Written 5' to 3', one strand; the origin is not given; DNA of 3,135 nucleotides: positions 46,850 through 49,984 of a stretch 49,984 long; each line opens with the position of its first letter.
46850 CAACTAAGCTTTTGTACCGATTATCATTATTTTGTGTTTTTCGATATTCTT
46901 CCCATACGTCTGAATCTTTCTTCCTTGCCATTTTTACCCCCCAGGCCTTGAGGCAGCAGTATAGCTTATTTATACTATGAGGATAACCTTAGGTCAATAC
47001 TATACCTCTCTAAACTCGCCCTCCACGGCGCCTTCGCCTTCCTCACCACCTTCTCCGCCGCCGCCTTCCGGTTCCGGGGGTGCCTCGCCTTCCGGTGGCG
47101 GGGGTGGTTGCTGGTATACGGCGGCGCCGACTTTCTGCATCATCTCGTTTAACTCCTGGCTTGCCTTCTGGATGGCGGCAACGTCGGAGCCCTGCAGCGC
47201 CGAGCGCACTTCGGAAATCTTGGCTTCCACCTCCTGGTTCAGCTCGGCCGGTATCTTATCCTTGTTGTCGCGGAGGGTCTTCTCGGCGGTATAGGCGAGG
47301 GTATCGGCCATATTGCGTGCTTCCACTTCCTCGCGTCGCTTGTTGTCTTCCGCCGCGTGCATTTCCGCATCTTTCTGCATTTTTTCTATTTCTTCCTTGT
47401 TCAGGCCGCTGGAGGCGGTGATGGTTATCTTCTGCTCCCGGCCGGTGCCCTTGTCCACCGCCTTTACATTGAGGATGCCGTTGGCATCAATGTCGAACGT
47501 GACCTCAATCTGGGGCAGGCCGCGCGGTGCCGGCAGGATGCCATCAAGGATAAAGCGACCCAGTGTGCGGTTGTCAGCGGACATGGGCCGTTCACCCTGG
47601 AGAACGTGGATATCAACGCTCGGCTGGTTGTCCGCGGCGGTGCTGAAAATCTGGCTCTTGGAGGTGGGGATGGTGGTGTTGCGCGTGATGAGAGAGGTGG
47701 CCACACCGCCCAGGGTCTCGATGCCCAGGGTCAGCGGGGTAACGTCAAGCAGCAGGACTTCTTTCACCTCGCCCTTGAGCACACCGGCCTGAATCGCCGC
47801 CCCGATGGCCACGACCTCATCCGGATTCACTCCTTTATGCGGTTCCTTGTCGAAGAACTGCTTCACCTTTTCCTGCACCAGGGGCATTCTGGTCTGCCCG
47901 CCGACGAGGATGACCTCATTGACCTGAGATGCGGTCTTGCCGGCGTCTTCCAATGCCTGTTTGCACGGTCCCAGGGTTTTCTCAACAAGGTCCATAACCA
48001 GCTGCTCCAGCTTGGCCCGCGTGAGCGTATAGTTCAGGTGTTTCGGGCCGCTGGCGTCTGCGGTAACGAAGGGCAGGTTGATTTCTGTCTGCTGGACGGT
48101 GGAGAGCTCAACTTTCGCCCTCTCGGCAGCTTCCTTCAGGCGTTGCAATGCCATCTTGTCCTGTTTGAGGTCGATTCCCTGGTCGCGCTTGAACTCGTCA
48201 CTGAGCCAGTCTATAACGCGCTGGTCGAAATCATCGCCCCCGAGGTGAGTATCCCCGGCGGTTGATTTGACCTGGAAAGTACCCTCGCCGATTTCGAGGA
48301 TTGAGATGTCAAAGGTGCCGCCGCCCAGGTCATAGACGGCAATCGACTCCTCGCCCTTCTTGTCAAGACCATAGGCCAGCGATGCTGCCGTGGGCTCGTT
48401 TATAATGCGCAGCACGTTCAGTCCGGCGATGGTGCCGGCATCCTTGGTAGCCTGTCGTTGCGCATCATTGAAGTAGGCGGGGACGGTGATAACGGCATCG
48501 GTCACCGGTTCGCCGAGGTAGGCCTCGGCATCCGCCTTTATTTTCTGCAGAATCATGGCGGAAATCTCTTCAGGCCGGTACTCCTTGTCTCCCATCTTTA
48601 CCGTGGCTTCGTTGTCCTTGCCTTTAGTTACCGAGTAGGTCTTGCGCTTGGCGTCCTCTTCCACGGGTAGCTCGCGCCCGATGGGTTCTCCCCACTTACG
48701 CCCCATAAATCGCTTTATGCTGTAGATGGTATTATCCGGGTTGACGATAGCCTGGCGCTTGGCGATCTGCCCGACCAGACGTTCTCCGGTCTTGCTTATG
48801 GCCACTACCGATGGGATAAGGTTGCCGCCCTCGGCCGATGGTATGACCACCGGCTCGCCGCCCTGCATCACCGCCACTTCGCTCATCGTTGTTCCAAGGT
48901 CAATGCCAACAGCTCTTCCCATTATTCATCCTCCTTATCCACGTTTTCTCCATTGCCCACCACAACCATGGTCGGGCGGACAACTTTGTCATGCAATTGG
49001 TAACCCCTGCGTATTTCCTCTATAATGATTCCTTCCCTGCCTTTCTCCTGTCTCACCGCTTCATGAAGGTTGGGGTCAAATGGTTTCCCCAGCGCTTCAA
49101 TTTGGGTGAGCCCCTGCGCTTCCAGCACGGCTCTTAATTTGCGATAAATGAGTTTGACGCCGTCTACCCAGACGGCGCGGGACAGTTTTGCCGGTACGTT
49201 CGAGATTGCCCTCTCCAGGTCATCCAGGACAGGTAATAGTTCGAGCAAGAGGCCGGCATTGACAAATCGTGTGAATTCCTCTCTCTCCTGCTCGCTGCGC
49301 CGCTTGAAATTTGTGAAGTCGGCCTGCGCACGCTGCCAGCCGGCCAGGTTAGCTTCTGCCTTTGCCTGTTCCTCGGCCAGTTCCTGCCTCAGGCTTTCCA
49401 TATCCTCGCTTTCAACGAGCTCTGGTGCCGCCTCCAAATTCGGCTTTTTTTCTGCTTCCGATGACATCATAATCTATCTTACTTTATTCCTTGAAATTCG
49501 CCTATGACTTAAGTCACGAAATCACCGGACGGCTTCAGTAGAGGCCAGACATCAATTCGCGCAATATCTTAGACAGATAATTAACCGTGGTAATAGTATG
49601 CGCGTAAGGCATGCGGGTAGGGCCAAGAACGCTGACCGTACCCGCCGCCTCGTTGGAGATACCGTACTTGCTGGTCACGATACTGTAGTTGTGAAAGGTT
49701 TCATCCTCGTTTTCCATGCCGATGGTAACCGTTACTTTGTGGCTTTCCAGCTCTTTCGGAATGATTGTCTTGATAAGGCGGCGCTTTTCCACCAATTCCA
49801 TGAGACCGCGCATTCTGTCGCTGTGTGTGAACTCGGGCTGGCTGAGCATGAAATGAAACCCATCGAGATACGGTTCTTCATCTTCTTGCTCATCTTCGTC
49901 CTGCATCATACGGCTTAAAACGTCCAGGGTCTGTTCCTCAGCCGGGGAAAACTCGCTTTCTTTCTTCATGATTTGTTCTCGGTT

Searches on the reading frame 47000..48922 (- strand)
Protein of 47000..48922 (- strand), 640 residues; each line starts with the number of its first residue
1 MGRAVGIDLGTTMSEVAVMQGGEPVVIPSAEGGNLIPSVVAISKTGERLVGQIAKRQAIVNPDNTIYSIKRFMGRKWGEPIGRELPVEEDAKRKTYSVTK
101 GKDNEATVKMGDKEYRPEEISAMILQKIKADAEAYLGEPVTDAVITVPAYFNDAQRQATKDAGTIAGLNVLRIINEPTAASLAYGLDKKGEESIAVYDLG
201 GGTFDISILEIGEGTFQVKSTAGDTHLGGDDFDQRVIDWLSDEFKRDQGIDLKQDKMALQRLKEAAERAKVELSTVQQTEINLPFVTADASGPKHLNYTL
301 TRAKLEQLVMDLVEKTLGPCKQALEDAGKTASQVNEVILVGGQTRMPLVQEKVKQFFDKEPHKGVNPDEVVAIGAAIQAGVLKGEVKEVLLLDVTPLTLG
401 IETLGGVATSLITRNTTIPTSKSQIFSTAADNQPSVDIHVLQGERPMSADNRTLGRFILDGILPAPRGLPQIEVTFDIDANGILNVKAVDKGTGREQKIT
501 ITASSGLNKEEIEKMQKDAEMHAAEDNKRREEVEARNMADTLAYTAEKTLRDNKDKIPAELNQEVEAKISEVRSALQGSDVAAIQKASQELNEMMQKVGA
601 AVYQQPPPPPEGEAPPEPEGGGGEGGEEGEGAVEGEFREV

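Call 66: search_protein_families(library=pfam, proteins=[window:47000-48922:-], max_evalue=0.00001)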
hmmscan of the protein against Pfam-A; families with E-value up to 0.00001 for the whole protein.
window:47000-48922:- (640 aa): 2 families
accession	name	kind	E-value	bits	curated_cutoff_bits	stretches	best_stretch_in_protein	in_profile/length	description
PF00012.26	HSP70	-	1.1e-257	856.5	20.6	1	4-604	1-599/599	Hsp70 protein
PF06723.19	MreB_Mbl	-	1e-12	48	27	1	138-377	91-317/327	MreB/Mbl protein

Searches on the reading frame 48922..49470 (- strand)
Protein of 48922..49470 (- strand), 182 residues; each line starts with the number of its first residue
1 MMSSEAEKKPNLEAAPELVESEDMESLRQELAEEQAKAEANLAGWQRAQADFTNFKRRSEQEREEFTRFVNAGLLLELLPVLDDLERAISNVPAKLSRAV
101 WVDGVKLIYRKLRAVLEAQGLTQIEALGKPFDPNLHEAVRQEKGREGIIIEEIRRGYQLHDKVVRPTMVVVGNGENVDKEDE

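Call 66: search_protein_families(library=pfam, proteins=[window:48922-49470:-], max_evalue=0.00001)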
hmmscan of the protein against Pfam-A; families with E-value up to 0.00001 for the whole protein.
window:48922-49470:- (182 aa): 1 family
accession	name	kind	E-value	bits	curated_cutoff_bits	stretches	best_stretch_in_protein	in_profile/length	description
PF01025.24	GrpE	-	3.6e-43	147.6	25.8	1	20-172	9-164/165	GrpE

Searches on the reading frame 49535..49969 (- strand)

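Call 66: search_protein_families(library=pfam, proteins=[window:49535-49969:-], max_evalue=0.00001)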
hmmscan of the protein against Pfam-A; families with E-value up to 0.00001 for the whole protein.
window:49535-49969:- (144 aa): 1 family
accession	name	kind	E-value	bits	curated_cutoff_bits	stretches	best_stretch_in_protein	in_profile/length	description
PF01628.27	HrcA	-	3.6e-27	96.2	22.2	1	11-126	109-215/215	HrcA protein C terminal domain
